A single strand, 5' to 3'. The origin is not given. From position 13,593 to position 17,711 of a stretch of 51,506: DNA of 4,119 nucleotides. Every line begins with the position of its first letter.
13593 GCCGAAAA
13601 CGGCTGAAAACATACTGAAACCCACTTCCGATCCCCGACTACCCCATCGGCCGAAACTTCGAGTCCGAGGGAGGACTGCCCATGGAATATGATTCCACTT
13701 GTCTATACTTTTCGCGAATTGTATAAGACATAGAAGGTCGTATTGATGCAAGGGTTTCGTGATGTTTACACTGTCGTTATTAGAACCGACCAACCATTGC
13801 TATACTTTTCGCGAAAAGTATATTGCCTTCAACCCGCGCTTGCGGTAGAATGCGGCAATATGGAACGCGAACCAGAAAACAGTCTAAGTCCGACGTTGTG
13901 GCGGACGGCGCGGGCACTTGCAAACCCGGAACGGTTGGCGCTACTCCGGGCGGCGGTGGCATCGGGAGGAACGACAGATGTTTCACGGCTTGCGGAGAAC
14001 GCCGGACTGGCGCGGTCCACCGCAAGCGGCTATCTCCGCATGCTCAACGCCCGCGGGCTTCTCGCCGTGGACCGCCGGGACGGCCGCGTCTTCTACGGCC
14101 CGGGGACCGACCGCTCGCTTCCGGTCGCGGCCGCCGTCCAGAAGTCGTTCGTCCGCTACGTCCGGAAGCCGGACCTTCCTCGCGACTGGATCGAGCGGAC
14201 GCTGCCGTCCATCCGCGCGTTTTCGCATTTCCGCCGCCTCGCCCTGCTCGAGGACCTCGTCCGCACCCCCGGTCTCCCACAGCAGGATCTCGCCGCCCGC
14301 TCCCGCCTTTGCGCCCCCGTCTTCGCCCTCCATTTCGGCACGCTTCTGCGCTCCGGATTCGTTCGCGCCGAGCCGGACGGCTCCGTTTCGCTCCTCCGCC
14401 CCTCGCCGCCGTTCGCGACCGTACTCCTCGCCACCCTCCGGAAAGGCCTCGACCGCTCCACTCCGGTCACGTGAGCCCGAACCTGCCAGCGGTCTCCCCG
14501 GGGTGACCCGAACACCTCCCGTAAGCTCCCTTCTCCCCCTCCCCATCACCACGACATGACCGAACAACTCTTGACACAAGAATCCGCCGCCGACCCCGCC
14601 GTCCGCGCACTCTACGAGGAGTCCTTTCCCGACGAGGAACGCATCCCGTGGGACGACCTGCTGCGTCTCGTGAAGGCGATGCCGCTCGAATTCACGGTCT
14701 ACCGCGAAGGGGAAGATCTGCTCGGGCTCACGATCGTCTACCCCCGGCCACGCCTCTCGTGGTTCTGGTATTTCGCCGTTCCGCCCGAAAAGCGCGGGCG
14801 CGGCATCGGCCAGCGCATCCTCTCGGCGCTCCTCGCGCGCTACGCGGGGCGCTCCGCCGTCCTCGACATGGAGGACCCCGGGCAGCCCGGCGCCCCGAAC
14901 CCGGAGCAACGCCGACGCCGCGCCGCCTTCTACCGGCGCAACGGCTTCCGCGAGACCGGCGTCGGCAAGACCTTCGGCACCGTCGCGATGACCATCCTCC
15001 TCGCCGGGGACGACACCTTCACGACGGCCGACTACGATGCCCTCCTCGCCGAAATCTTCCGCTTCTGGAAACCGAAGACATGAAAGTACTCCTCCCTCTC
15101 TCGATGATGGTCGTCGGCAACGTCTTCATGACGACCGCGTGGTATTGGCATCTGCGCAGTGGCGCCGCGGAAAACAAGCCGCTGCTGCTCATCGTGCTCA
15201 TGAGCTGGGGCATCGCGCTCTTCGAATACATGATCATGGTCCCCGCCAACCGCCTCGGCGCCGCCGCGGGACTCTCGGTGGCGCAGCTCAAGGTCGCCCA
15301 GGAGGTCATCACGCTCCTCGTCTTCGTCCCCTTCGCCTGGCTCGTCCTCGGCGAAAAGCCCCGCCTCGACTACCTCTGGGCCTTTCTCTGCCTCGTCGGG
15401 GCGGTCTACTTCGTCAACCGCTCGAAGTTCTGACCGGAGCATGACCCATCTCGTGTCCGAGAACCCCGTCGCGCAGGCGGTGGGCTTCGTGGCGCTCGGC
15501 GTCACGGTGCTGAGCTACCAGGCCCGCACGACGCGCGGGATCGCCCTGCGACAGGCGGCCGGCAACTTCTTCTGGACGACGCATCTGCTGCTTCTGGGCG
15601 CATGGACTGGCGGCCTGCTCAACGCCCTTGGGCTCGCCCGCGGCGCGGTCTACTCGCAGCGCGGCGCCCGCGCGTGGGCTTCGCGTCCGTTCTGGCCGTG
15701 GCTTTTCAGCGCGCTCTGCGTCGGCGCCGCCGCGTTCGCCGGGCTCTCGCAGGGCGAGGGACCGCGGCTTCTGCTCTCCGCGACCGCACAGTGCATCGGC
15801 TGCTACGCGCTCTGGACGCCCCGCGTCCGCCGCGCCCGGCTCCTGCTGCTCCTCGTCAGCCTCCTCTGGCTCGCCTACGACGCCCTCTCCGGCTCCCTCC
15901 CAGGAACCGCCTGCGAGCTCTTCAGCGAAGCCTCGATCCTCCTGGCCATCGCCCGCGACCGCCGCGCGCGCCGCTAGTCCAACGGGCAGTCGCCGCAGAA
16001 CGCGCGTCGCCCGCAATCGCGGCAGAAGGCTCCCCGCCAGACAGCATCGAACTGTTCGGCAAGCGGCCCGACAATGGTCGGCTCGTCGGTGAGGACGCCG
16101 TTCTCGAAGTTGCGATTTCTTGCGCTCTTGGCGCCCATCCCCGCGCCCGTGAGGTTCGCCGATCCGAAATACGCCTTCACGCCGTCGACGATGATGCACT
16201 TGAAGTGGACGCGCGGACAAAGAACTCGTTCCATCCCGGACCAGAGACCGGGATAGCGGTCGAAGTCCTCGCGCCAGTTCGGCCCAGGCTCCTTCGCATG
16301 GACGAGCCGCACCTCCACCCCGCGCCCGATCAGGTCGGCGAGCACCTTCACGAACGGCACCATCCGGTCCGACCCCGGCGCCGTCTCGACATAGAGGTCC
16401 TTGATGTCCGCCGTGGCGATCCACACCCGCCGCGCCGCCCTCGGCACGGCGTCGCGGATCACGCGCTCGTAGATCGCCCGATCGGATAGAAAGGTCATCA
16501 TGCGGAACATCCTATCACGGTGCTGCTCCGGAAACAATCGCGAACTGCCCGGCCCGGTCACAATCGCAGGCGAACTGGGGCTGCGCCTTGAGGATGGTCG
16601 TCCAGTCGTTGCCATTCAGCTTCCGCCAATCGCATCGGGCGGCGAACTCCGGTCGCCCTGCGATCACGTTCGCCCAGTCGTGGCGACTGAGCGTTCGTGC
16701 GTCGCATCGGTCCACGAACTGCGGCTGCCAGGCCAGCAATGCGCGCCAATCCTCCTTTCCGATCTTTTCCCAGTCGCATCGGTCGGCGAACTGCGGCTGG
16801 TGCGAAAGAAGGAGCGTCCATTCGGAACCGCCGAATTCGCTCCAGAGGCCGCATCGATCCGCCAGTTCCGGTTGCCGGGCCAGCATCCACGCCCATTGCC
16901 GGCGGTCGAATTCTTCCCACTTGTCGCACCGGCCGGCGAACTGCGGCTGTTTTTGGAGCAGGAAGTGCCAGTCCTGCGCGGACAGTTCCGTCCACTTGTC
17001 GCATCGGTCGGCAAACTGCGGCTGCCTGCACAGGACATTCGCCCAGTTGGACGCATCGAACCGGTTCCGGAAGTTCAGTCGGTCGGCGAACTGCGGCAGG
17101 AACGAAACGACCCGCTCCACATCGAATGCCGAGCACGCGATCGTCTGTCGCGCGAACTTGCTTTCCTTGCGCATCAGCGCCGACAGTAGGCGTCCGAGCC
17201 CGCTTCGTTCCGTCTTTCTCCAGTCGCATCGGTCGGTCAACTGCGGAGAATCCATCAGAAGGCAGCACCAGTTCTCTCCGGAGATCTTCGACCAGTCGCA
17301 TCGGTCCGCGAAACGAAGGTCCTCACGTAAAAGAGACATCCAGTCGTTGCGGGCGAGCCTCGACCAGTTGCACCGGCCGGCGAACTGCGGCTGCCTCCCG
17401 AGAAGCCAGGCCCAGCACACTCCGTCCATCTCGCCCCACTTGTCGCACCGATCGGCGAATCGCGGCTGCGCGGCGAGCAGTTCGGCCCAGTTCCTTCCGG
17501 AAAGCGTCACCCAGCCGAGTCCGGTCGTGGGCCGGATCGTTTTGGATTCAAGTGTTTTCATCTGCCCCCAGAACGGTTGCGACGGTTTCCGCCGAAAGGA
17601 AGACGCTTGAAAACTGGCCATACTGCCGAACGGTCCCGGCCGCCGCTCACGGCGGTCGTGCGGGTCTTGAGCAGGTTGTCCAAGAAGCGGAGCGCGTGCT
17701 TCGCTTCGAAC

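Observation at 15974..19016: Three copies of a composite terminator-hairpin plus sigma-54-promoter cassette organise a minus-strand locus ending in a PLD-family nuclease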

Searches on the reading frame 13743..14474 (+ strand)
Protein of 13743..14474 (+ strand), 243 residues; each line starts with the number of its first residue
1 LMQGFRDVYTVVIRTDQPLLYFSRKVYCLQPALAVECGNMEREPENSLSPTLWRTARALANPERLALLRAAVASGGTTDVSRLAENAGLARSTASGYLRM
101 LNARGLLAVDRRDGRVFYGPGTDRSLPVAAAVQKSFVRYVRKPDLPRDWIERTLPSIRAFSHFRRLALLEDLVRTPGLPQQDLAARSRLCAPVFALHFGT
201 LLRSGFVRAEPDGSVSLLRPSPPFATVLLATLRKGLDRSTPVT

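Call 77: search_protein_families(library=pfam, proteins=[window:13743-14474:+], max_evalue=0.0001)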
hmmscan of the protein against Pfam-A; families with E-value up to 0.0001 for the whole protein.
window:13743-14474:+ (243 aa): 1 family
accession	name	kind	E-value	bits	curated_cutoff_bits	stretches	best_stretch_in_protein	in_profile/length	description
PF09339.16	HTH_IclR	-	8.1e-06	26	22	1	74-110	15-51/52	IclR helix-turn-helix domain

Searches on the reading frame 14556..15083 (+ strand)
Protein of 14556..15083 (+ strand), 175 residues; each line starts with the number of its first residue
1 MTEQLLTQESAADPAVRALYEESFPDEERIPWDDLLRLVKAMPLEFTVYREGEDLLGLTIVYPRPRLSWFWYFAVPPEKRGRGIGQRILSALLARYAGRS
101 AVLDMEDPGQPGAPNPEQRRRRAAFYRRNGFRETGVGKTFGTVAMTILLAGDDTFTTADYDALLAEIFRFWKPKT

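Call 6: search_protein_families(library=pfam, proteins=[window:14556-15083:+], max_evalue=0.01)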
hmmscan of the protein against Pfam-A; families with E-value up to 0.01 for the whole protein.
window:14556-15083:+ (175 aa): 3 families
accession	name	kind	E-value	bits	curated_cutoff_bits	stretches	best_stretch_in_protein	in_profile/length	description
PF13508.13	Acetyltransf_7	-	8.1e-10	39.4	27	1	46-133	5-84/84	Acetyltransferase (GNAT) domain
PF00583.31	Acetyltransf_1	-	6e-07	30.2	20.7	1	16-103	4-98/116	Acetyltransferase (GNAT) family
PF13673.13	Acetyltransf_10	-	0.0033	17.8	23.6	0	44-96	31-80/128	Acetyltransferase (GNAT) domain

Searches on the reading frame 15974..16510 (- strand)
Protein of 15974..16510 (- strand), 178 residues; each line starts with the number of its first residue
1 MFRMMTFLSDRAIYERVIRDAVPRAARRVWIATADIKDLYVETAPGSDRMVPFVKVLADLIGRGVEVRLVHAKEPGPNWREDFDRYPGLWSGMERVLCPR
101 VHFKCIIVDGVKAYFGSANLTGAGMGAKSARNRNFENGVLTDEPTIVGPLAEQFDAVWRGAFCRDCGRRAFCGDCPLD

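Call 6: search_protein_families(library=pfam, proteins=[window:15974-16510:-], max_evalue=0.01)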
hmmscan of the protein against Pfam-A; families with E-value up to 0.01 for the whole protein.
window:15974-16510:- (178 aa): 2 families
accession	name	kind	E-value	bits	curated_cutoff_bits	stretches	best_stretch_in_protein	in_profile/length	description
PF13091.12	PLDc_2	-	1.6e-13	51.1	27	1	22-158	5-132/132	PLD-like domain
PF00614.28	PLDc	-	0.0061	17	21.9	0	100-122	4-26/28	Phospholipase D Active site motif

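Call 17: find_encoding_contigs(protein=window:15974-16510:-, flank=10000, max_places=10)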
Protein window:15974-16510:- (178 aa): no gene with exactly this product is on record in the collection.

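Call 71: search_solved_structures(query=window:15974-16510:-, max_evalue=0.01)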
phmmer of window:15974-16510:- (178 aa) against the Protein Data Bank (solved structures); distinct sequences matched with E-value up to 0.01: 1.
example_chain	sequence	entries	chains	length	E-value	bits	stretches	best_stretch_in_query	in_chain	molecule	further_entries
7e0m_A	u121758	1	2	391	0.0091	19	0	96-160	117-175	Phospholipase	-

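Call 75: search_protein_families(library=padloc, proteins=[window:15974-16510:-], max_evalue=0.001)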
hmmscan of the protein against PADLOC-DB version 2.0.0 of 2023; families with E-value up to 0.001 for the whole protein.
window:15974-16510:- (178 aa): 14 families
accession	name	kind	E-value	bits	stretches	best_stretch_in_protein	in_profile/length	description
PDLC03922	MkoB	-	6.6e-09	33.6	1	14-153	477-598/610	-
PDLC02614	DrmC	-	2.3e-08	32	1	99-151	99-144/153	DrmC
PDLC02587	DrmC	-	4.1e-08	30.5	1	101-157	205-255/267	DrmC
PDLC02597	DrmC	-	6.7e-08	30.7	1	100-154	184-232/242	DrmC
PDLC02585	DrmC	-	8.8e-08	30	1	97-157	190-244/253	DrmC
PDLC02608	DrmC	-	3.6e-07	28.2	1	90-160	90-154/162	DrmC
PDLC02607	DrmC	-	5e-07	27.3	1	100-159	202-255/265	DrmC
PDLC02602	DrmC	-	9.1e-07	26.2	1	99-156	196-247/381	DrmC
PDLC02606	DrmC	-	8.5e-06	23.6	1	99-153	121-169/182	DrmC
PDLC02588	DrmC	-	3.1e-05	21.7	1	100-157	192-243/256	DrmC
PDLC02595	DrmC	-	8.6e-05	20.4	1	50-159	146-260/269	DrmC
PDLC02612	DrmC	-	9.6e-05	20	0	102-159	175-226/235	DrmC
PDLC02604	DrmC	-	0.00011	20.7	1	101-162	32-86/92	DrmC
PDLC02601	DrmC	-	0.00041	17.8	0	101-162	235-289/295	DrmC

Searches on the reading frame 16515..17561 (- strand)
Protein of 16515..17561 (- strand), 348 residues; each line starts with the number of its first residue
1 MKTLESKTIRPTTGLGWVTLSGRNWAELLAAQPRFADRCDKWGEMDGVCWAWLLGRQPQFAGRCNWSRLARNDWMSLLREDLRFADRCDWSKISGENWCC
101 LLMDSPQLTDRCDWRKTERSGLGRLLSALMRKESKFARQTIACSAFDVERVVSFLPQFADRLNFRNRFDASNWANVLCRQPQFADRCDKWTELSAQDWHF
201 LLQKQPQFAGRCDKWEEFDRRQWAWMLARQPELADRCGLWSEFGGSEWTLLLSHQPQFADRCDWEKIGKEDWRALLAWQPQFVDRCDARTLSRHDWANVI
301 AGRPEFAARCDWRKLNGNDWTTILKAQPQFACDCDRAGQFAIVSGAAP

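Call 6: search_protein_families(library=pfam, proteins=[window:16515-17561:-], max_evalue=0.01)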
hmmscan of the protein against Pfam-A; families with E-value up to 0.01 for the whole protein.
window:16515-17561:- (348 aa): 0 families

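Call 19: find_homologous_proteins(query=window:16515-17561:-)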
Query window:16515-17561:- (348 aa): 185 proteins with E <= 0.001 among 2626 candidates; the best 120 are listed.
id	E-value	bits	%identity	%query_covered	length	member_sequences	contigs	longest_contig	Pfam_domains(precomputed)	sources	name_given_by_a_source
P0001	5.0e-135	469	62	91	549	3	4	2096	-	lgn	-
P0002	8.2e-94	333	58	73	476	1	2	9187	-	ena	-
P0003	1.1e-82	296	39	76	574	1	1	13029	-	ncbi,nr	ncbi:MAG: hypothetical protein IJT50_09380, partial [Lentisphaeria bacterium]|nr:hypothetical protei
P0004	5.3e-82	294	32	90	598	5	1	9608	-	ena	-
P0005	9.8e-70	254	36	91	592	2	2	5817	PF03437.22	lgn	-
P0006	1.8e-67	246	41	91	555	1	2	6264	-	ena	-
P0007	1.8e-67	246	30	92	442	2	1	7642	-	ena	-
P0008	2.3e-67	246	37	70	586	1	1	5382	-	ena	-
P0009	2.0e-65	240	37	89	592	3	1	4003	PF03437.22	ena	-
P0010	1.0e-63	234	33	92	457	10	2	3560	-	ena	-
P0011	1.5e-62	230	42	69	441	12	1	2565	-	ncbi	-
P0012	1.7e-62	230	32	94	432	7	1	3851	-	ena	-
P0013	1.5e-61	227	30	83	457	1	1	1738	-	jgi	jgi:hypothetical protein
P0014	6.7e-60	221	34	95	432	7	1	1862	-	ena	-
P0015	1.9e-59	220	33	85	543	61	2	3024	-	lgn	-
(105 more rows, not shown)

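Call 24: find_encoding_contigs(protein=P0002, flank=10000)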
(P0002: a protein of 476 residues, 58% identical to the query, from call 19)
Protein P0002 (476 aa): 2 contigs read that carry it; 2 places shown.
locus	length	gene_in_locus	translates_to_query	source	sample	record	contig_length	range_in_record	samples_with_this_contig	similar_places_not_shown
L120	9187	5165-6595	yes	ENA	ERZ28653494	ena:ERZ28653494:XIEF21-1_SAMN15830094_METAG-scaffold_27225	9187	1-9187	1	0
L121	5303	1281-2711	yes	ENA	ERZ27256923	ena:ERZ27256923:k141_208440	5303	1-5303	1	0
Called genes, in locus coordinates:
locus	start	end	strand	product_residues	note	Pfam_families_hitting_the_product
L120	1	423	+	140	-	?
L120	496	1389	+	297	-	PF02463:SMC_N (faint), PF13175:AAA_15, PF13304:AAA_21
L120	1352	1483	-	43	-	-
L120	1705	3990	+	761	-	-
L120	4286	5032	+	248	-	-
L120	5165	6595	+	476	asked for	-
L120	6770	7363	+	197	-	PF01661:Macro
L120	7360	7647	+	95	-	PF20008:DUF6429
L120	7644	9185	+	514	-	?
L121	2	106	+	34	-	?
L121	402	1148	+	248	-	-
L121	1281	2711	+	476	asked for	-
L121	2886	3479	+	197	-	PF01661:Macro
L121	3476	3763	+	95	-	PF20008:DUF6429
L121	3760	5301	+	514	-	?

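Call 25: find_encoding_contigs(protein=P0001, flank=10000)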
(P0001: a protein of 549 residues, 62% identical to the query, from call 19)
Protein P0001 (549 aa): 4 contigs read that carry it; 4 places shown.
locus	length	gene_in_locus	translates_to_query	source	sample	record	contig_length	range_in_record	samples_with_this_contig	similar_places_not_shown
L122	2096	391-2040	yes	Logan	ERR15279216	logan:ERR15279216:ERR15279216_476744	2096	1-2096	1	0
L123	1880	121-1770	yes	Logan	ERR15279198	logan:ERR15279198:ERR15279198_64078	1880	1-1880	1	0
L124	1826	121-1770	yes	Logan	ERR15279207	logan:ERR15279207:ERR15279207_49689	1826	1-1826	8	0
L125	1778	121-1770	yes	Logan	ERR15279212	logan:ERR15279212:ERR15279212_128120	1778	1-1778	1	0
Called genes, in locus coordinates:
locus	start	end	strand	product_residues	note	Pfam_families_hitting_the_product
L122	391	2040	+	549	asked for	-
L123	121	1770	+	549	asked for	-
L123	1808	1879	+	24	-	?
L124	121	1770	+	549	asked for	-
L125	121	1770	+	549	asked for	-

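Call 72: search_protein_families(library=pfam, proteins=[window:16515-17561:-], max_evalue=10)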
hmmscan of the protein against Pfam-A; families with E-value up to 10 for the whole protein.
window:16515-17561:- (348 aa): 1 family
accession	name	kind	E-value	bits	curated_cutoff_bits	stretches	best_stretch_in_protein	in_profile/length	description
PF17515.7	CPV_Polyhedrin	-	0.43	10.4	27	2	260-300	121-161/241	Cypovirus polyhedrin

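Call 75: search_protein_families(library=padloc, proteins=[window:16515-17561:-], max_evalue=0.001)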
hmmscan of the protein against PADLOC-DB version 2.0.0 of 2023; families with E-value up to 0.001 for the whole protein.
window:16515-17561:- (348 aa): 0 families
